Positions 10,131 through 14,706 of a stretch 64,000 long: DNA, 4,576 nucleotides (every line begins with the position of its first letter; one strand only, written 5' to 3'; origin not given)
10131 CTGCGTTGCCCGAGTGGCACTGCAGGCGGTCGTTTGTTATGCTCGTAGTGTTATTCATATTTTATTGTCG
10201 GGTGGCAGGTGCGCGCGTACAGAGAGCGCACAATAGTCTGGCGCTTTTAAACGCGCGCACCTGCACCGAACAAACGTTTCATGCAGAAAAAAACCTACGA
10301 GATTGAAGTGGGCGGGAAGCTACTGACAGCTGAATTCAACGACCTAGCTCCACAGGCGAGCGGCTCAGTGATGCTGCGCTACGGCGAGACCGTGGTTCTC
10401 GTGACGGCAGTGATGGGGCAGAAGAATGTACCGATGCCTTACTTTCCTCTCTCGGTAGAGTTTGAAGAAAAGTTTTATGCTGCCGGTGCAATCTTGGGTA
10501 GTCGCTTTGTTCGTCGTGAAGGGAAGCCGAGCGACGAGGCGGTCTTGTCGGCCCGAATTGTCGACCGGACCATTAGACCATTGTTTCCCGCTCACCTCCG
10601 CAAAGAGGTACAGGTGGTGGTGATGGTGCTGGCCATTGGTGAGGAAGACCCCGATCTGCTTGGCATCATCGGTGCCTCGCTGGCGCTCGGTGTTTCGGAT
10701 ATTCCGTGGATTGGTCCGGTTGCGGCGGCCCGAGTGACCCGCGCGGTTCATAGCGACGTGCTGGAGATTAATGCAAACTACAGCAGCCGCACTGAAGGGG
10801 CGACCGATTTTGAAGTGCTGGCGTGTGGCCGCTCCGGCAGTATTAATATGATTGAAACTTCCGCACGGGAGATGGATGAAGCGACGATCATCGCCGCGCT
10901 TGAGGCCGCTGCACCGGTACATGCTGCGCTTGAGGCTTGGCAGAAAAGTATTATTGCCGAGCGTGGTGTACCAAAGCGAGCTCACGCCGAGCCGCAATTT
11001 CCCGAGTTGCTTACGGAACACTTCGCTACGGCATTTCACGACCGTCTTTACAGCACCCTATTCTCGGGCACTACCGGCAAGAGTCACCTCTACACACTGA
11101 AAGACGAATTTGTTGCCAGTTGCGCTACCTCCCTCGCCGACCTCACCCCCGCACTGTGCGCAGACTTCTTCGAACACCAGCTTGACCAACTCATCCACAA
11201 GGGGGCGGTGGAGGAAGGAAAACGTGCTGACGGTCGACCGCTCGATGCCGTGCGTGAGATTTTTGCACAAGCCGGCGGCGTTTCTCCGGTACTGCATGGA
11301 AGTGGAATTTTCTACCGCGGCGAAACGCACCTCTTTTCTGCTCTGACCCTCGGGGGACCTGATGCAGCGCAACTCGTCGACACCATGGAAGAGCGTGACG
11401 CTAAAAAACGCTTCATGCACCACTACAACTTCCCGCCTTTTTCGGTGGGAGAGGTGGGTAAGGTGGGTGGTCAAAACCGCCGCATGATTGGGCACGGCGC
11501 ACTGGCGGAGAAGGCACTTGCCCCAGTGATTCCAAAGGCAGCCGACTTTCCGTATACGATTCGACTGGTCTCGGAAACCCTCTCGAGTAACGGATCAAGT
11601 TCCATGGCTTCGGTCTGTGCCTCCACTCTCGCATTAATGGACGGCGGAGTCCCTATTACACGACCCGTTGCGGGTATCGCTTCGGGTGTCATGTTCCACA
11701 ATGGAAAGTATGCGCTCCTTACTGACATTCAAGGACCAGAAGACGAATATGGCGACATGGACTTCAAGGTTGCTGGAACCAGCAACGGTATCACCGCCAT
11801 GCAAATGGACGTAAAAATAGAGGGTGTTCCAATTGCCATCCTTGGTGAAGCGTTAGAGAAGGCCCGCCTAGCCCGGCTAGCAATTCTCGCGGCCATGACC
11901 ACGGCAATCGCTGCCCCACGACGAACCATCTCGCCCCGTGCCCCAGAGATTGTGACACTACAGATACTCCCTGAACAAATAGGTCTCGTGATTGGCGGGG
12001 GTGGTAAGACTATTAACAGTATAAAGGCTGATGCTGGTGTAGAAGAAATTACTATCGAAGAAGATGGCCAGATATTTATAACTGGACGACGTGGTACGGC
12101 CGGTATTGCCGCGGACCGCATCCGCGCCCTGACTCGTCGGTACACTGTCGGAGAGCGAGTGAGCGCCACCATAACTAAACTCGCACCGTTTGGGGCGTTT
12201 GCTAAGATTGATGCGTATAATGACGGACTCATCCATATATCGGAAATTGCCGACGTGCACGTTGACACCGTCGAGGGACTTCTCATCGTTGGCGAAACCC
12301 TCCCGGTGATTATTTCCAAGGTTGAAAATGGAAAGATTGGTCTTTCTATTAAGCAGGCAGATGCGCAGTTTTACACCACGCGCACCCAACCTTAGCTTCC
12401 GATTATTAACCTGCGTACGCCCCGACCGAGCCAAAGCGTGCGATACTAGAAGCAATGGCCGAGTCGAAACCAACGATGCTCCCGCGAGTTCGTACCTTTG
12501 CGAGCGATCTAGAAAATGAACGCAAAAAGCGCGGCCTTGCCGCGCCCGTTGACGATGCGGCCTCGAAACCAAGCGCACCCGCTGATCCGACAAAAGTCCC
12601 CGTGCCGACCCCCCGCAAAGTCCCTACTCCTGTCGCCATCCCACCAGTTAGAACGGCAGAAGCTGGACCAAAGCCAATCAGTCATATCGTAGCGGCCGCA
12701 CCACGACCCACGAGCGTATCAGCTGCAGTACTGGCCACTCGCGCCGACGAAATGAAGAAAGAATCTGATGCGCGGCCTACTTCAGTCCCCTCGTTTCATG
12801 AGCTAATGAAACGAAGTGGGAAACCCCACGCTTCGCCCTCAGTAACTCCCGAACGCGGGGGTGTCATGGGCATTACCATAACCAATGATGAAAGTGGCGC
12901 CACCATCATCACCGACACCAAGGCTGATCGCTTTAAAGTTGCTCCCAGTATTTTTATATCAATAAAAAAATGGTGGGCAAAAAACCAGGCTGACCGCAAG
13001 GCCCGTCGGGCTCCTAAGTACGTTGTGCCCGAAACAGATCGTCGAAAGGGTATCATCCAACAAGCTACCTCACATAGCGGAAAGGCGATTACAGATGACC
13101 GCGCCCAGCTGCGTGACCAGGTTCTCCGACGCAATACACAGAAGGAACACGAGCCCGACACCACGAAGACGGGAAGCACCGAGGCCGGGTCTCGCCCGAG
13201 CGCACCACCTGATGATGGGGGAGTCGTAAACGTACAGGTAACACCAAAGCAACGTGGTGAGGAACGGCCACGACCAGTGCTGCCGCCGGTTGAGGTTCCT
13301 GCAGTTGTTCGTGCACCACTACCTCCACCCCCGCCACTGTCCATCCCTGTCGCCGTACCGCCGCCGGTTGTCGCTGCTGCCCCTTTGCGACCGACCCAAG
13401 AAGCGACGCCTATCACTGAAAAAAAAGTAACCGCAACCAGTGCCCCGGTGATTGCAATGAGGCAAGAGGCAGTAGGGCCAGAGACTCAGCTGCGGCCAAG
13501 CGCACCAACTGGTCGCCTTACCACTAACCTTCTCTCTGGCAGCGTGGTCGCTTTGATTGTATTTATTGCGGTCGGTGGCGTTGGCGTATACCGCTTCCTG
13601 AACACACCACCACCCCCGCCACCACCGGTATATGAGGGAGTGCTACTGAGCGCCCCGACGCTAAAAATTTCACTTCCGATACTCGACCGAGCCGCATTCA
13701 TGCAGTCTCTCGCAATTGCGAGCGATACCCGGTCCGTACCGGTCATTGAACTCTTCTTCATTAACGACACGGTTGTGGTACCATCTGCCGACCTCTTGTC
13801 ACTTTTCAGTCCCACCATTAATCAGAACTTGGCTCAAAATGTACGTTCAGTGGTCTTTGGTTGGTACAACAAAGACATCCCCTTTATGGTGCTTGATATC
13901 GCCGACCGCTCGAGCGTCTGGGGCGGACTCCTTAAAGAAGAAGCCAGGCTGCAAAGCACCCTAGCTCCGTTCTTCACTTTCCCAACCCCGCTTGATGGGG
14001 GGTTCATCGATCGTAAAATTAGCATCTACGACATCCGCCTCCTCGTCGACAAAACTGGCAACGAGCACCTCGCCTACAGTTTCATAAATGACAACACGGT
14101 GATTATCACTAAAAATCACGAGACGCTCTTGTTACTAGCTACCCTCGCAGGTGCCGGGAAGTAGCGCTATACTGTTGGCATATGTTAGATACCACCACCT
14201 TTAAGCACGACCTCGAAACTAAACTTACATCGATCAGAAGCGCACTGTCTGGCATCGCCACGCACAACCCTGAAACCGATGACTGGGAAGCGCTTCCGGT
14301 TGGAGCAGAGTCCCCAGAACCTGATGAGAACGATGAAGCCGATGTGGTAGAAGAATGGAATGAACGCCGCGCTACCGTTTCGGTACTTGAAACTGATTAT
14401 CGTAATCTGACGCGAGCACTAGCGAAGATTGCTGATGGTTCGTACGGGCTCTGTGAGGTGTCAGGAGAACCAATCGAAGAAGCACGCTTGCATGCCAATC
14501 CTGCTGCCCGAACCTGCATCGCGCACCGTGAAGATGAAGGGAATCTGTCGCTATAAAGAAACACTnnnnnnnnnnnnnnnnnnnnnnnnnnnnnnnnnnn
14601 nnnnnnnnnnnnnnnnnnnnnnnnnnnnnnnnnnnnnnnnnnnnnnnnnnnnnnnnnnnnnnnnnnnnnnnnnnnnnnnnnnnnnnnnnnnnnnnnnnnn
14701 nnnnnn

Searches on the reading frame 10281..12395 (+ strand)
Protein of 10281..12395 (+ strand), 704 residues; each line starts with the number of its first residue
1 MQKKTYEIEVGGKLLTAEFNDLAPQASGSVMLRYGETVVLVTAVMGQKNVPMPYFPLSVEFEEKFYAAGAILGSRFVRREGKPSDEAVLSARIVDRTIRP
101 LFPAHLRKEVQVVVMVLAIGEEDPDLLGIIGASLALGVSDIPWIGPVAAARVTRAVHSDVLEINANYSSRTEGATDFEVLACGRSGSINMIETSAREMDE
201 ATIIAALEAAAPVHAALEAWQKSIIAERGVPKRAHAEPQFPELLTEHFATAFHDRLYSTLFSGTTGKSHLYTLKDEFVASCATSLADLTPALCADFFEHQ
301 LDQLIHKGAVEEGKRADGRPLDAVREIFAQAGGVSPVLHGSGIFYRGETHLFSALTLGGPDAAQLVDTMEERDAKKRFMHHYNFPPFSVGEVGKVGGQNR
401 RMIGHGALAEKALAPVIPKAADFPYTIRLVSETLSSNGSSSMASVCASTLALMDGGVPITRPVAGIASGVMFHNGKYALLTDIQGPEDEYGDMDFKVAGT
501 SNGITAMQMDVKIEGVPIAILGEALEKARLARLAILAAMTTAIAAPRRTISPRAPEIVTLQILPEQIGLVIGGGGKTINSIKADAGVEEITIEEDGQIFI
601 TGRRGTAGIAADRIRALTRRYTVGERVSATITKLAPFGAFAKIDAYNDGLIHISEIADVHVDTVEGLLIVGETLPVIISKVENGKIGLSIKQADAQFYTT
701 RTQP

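Call 4: search_protein_families(library=pfam, proteins=[window:10281-12395:+], max_evalue=0.1)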
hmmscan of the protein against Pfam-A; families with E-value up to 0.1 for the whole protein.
window:10281-12395:+ (704 aa): 6 families
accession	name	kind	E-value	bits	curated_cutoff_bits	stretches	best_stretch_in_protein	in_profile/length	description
PF01138.27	RNase_PH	-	1.5e-45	155.2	25.5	2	15-142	5-130/130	3' exoribonuclease family, domain 1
PF00575.29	S1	-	6.1e-11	43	22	1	622-690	3-73/74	S1 RNA binding domain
PF00013.35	KH_1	-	9.2e-06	25.8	21.5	1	558-615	2-65/66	KH domain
PF03725.20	RNase_PH_C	-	3.6e-05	24.1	20.8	1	470-528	8-64/67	3' exoribonuclease family, domain 2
PF13083.13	KH_KhpA-B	-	0.003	17.9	32.1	1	556-582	29-55/73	KhpA/KhpB, KH domain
PF07650.23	KH_2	-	0.0072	16.6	22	1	553-587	22-56/78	KH domain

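Call 5: search_protein_families(library=ncbifam, proteins=[window:10281-12395:+], max_evalue=0.1)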
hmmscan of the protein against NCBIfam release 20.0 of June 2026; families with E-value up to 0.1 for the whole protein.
window:10281-12395:+ (704 aa): 35 families (the best 25 are shown)
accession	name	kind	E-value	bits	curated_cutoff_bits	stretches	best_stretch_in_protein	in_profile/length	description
NF008805.1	PRK11824.1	equivalog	3.4e-214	713.2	471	1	6-692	2-682/683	polyribonucleotide nucleotidyltransferase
TIGR03591.1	polynuc_phos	equivalog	2.1e-208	694.1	525.05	1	10-692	2-688/689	polyribonucleotide nucleotidyltransferase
TIGR02696.1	pppGpp_PNP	exception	7.2e-153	510.6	1106.75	1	11-688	15-718/720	guanosine pentaphosphate synthetase I/polyribonucleotide nucleotidyltransferase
TIGR02065.1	ECX1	equivalog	3.9e-22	78.7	318.7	1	310-512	4-198/230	exosome complex exonuclease Rrp41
NF006363.0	PRK08582.1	equivalog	4.6e-15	56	171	1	623-696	5-79/140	S1 domain-containing RNA-binding protein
NF040579.1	S1_dom_CvfD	subfamily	6e-15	55.5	117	1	621-696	1-78/113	CvfD/Ygs/GSP13 family RNA-binding post-transcriptional regulator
NF000907.0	PRK00087.1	equivalog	7.3e-15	54.2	624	1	617-696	557-638/671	bifunctional 4-hydroxy-3-methylbut-2-enyl diphosphate reductase/30S ribosomal protein S1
NF005973.0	PRK08059.1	equivalog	6.5e-14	52.1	148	1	619-696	3-82/123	S1 domain-containing post-transcriptional regulator GSP13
NF005911.0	PRK07899.1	equivalog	1.5e-13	50.3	691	1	612-698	282-370/486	30S ribosomal protein S1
NF005208.0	PRK06676.1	equivalog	1.1e-12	47.7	368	1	616-696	186-267/391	30S ribosomal protein S1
NF010379.0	PRK13806.1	equivalog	1.1e-12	47.4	648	1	591-698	169-283/491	30S ribosomal protein S1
NF040578.1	S1_dom_Ygs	exception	1.4e-11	44.5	175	1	618-694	2-79/122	S1 domain-containing post-transcriptional regulator Ygs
NF004473.0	PRK05807.1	equivalog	1.9e-10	41.2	178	1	622-696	4-78/136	S1 domain-containing RNA-binding protein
NF004952.0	PRK06299.1-2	equivalog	1.1e-09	37.1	524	1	616-694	296-377/580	30S ribosomal protein S1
NF005573.0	PRK07252.1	equivalog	2.7e-09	37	183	1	623-691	3-73/120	S1 RNA-binding domain-containing protein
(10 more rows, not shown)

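Call 13: find_related_loci(query=window:10281-12395:+, collection=genome_contigs, flank=6000)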
Query window:10281-12395:+ (704 aa) in genome_contigs; peptide patterns used: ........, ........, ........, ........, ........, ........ (x = any residue, [..] = any of these).
600 stretches matched a pattern (row limit reached: there are more); 597 encode a relative of the query (tblastn E <= 1e-3); the best 80 are kept; 80 distinct loci.
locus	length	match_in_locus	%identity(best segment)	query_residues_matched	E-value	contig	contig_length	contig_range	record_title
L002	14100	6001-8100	67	1-701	0e+0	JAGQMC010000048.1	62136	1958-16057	MAG: Candidatus Kaiserbacteria bacterium isolate HKST-UBA32 k127_3359525, whole genome shotgun sequence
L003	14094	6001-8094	64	1-697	0e+0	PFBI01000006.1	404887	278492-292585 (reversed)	MAG: Candidatus Kaiserbacteria bacterium CG10_big_fil_rev_8_21_14_0_10_47_16 CG10_8_21_14_0.10_scaffold_74_c, whole geno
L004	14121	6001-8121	57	1-697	0e+0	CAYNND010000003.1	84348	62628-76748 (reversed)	MAG TPA_asm: uncultured Candidatus Saccharibacteria bacterium isolate SRP170004_co1_174 genome assembly, contig: NODE_31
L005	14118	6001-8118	55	1-697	0e+0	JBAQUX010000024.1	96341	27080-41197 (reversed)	MAG: Minisyncoccia bacterium isolate MFD03283_ilm_asm_bin10 k127_156621, whole genome shotgun sequence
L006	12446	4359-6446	56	1-697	0e+0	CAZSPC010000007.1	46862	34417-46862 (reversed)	MAG TPA_asm: uncultured Candidatus Saccharibacteria bacterium isolate SRP167671_co2_252 genome assembly, contig: NODE_98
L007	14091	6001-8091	56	1-697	0e+0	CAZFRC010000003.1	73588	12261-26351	MAG TPA_asm: uncultured Candidatus Saccharibacteria bacterium isolate binchicken_co58_84 genome assembly, contig: NODE_2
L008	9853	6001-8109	55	1-697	0e+0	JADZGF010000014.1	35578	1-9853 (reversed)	MAG: Candidatus Nomurabacteria bacterium isolate SJ94 c_000001362928, whole genome shotgun sequence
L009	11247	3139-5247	54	1-701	0e+0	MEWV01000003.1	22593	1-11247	MAG: Candidatus Adlerbacteria bacterium RIFCSPHIGHO2_02_FULL_54_18 rifcsphigho2_02_scaffold_12854, whole genome shotgun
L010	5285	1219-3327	55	1-701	0e+0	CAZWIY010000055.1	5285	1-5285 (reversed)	MAG TPA_asm: uncultured Candidatus Saccharibacteria bacterium isolate SRP278252_co1_58 genome assembly, contig: NODE_310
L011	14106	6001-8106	54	1-697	0e+0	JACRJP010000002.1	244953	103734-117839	MAG: Candidatus Taylorbacteria bacterium isolate NC_groundwater_1832_Pr3_B-0.1um_40_24 SR-2_scaffold_141_1491172, whole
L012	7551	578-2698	53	1-701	0e+0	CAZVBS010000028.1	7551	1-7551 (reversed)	MAG TPA_asm: uncultured Candidatus Saccharibacteria bacterium isolate SRP128015_co3_51 genome assembly, contig: NODE_124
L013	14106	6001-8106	55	1-701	0e+0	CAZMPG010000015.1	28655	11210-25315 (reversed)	MAG TPA_asm: uncultured Candidatus Saccharibacteria bacterium isolate SRP173033_co2_258 genome assembly, contig: NODE_54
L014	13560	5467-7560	55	1-697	0e+0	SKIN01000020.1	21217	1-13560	MAG: Candidatus Kaiserbacteria bacterium isolate CSBr16_63 CSBr16-1823, whole genome shotgun sequence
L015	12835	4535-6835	51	1-697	0e+0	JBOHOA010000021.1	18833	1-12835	MAG: Minisyncoccia bacterium isolate TC-S_metabat2.bin.347_sub k127_3296140, whole genome shotgun sequence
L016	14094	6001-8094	52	1-701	0e+0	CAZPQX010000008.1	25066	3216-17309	MAG TPA_asm: uncultured Candidatus Saccharibacteria bacterium isolate SRP292972_co1_63 genome assembly, contig: NODE_932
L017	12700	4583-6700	53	1-701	0e+0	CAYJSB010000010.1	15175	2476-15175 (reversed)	MAG TPA_asm: uncultured Candidatus Saccharibacteria bacterium isolate ERP125453_co1_310 genome assembly, contig: NODE_40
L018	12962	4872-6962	54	1-697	0e+0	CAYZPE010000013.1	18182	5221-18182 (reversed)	MAG TPA_asm: uncultured Candidatus Saccharibacteria bacterium isolate SRP128246_co1_519 genome assembly, contig: NODE_65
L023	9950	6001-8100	52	1-701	0e+0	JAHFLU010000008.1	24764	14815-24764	MAG: bacterium isolate nzgw440 NODE_1128_length_24765_cov_5.237421, whole genome shotgun sequence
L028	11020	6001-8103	53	1-697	0e+0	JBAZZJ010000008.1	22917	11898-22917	MAG: Candidatus Paceibacterota bacterium isolate SO_2017_GW3_13 scaffold_1285_c1_OW296A_2017, whole genome shotgun seque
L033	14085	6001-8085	52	1-697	0e+0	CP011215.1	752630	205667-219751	MAG: Candidatus Campbellbacteria bacterium GW2011_OD1_34_28 chromosome, complete genome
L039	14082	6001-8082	50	1-697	0e+0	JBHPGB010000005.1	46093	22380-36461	Patescibacteria group bacterium isolate SAG AM-311-L09 NODE_5_length_46093_cov_32.779986, whole genome shotgun sequence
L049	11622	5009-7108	51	1-698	0e+0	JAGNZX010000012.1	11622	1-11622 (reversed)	MAG: Candidatus Paceibacterota bacterium isolate Go_Eff_bin_87 Go_Eff_12551_length_11622_cov_6.488821, whole genome shot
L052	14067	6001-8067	52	1-692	0e+0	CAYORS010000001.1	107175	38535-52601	MAG TPA_asm: uncultured Candidatus Saccharibacteria bacterium isolate SRP135725_co1_34 genome assembly, contig: NODE_90_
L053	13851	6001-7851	56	1-617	0e+0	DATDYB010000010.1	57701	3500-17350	MAG TPA_asm: Candidatus Paceibacterota bacterium isolate SMAG_U8154 k141_184282, whole genome shotgun sequence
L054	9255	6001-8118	51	1-703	0e+0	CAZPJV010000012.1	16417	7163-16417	MAG TPA_asm: uncultured Candidatus Saccharibacteria bacterium isolate binchicken_co251_138 genome assembly, contig: NODE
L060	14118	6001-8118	50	1-701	0e+0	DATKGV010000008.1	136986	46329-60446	MAG TPA_asm: Candidatus Paceibacterota bacterium isolate SMAG_U14560 k141_157777, whole genome shotgun sequence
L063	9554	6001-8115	47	1-701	0e+0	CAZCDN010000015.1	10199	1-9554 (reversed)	MAG TPA_asm: uncultured Candidatus Saccharibacteria bacterium isolate SRP286056_co1_156 genome assembly, contig: NODE_85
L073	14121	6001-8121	49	1-702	0e+0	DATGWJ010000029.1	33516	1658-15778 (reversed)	MAG TPA_asm: Candidatus Paceibacterota bacterium isolate SMAG_U10579 k141_430353, whole genome shotgun sequence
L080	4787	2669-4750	47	1-690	0e+0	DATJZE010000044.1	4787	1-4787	MAG TPA_asm: Candidatus Paceibacterota bacterium isolate SMAG_U15170 k141_1293173, whole genome shotgun sequence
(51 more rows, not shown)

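Call 54: search_protein_families(library=pfam, proteins=[L003:5378-5854:+, L004:4676-5284:+, L004:5259-5846:-, L005:5085-5870:+, L009:2258-2698:-, L013:1957-2610:-, L013:3129-4379:-, L013:5058-5966:-, L018:3173-3787:-, L018:3784-4623:-], max_evalue=0.001)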
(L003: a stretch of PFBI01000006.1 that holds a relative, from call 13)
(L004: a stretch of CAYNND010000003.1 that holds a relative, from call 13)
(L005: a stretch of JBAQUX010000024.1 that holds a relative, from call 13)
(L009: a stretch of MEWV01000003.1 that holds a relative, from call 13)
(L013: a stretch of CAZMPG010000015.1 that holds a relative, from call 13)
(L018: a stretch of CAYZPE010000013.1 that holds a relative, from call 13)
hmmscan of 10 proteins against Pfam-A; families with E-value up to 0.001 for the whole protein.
L003:5378-5854:+ (158 aa): 0 families

L004:4676-5284:+ (202 aa): 0 families

L004:5259-5846:- (195 aa): 4 families
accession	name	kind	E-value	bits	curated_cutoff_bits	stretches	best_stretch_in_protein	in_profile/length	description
PF06821.19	Ser_hydrolase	-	7.1e-09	36.2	22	1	36-182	9-156/172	Serine hydrolase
PF00561.26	Abhydrolase_1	-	1.3e-07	31.9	25.8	0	85-124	70-103/245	alpha/beta hydrolase fold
PF12146.15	Hydrolase_4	-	1.4e-05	25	27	0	81-125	73-115/239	Serine aminopeptidase, S33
PF12697.13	Abhydrolase_6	-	0.00021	22.5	26.3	0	5-120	1-95/217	Alpha/beta hydrolase family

L005:5085-5870:+ (261 aa): 0 families

L009:2258-2698:- (146 aa): 0 families

L013:1957-2610:- (217 aa): 1 family
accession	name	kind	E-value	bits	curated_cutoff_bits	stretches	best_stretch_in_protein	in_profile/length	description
PF00293.34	NUDIX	-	1.9e-12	47.8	21.1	1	85-166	6-94/134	NUDIX domain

L013:3129-4379:- (416 aa): 3 families
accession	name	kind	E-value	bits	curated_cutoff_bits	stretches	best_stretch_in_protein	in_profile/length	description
PF13793.12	Pribosyltran_N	-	3e-27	95.2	25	1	95-216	2-117/117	N-terminal domain of ribose phosphate pyrophosphokinase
PF00156.33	Pribosyltran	-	1.3e-14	54.3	26.3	1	263-353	31-126/158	Phosphoribosyl transferase domain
PF14572.12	Pribosyl_synth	-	9.9e-13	48.9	27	1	313-401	82-170/184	Phosphoribosyl synthetase-associated domain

L013:5058-5966:- (302 aa): 1 family
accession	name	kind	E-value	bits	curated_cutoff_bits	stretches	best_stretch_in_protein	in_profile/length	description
PF07273.18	DUF1439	-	2.3e-05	24.7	25.9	0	212-254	108-151/152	Protein of unknown function (DUF1439)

L018:3173-3787:- (204 aa): 0 families

L018:3784-4623:- (279 aa): 0 families

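Call 55: search_protein_families(library=pfam, proteins=[L023:4774-5796:+, L033:2566-3183:+, L033:3555-3977:+, L033:4067-4966:+, L033:4998-5537:+, L039:4669-5091:+, L039:5327-5815:-, L049:3972-4844:+, L052:4236-4895:+, L052:5113-5820:+], max_evalue=0.001)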
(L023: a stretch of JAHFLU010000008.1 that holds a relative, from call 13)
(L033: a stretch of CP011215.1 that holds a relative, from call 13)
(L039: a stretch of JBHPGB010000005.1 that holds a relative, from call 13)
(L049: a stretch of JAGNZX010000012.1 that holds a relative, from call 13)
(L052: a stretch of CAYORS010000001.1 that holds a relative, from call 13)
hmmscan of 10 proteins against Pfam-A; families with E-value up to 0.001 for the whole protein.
L023:4774-5796:+ (340 aa): 3 families
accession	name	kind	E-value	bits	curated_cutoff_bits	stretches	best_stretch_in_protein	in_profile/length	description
PF08545.16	ACP_syn_III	-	2.9e-18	66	24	1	124-193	2-66/80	3-Oxoacyl-[acyl-carrier-protein (ACP)] synthase III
PF08541.16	ACP_syn_III_C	-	7.8e-17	61.7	26.6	1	246-333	3-90/90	3-Oxoacyl-[acyl-carrier-protein (ACP)] synthase III C terminal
PF00108.29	Thiolase_N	-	0.00013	21.9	26.4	1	58-158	17-114/260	Thiolase, N-terminal domain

L033:2566-3183:+ (205 aa): 3 families
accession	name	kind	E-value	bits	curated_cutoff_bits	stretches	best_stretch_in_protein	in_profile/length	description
PF13419.12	HAD_2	-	9e-25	88.2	23.8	1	6-175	2-178/178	Haloacid dehalogenase-like hydrolase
PF00702.32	Hydrolase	-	7.6e-14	53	26.4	1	3-166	2-188/191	haloacid dehalogenase-like hydrolase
PF13242.12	Hydrolase_like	-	1.7e-08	34.7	22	1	138-199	10-74/75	HAD-hyrolase-like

L033:3555-3977:+ (140 aa): 0 families

L033:4067-4966:+ (299 aa): 2 families
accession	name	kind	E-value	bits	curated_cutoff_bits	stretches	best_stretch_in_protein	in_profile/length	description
PF01343.23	Peptidase_S49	-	1.2e-32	113.5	24.9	1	142-289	2-149/154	Peptidase family S49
PF25145.1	NfeD1b_N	-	1.4e-06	28.5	40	1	108-184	22-97/189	NfeD1b, N-terminal domain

L033:4998-5537:+ (179 aa): 0 families

L039:4669-5091:+ (140 aa): 2 families
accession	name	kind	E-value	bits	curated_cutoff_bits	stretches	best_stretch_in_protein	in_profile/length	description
PF01371.25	Trp_repressor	-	2.9e-12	46.9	27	1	19-94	4-80/88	Trp repressor protein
PF08281.18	Sigma70_r4_2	-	0.00079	19.5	25.7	0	47-82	8-45/54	Sigma-70, region 4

L039:5327-5815:- (162 aa): 0 families

L049:3972-4844:+ (290 aa): 0 families

L052:4236-4895:+ (219 aa): 0 families

L052:5113-5820:+ (235 aa): 0 families

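Call 56: search_protein_families(library=pfam, proteins=[L053:5163-5564:-, L054:5115-5798:-, L060:4657-5370:-, L063:4410-5804:+, L073:5341-5817:-, L080:1890-2519:+, L017:4037-4408:-, L006:3298-3681:-, L028:4659-5018:+, L006:3704-3982:-], max_evalue=0.001)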
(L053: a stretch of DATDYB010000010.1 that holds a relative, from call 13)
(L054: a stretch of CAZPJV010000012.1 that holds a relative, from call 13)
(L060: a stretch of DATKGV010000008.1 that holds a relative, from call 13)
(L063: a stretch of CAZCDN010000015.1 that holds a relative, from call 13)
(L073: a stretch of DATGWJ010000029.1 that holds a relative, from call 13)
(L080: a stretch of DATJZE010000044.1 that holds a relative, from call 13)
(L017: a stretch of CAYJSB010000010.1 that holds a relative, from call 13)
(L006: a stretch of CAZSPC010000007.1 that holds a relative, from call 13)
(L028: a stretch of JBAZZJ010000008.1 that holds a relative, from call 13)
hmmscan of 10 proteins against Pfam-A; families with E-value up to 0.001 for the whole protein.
L053:5163-5564:- (133 aa): 0 families

L054:5115-5798:- (227 aa): 0 families

L060:4657-5370:- (237 aa): 0 families

L063:4410-5804:+ (464 aa): 1 family
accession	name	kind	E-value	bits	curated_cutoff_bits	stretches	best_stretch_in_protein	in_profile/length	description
PF09992.14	NAGPA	-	2.7e-05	24.9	25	1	298-408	53-147/169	Phosphodiester glycosidase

L073:5341-5817:- (158 aa): 0 families

L080:1890-2519:+ (209 aa): 0 families

L017:4037-4408:- (123 aa): 0 families

L006:3298-3681:- (127 aa): 0 families

L028:4659-5018:+ (119 aa): 1 family
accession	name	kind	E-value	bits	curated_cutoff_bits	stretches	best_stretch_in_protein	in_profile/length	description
PF05656.20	DUF805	-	6.2e-32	110.8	25.7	1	11-111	1-111/111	Protein of unknown function (DUF805)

L006:3704-3982:- (92 aa): 0 families

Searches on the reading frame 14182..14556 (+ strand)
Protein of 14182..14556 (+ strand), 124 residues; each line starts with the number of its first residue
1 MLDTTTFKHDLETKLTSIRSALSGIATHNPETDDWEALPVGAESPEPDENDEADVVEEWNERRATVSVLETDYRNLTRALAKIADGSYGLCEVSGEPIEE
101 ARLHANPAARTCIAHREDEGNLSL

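Call 79: search_protein_families(library=pfam, proteins=[window:14182-14556:+], max_evalue=0.0001)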
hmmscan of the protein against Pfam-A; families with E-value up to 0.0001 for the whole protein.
window:14182-14556:+ (124 aa): 1 family
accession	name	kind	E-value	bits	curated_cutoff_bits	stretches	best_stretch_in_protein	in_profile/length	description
PF01258.23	zf-dskA_traR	-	9.3e-10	38.8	24.9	1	86-114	1-29/36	Prokaryotic dksA/traR C4-type zinc finger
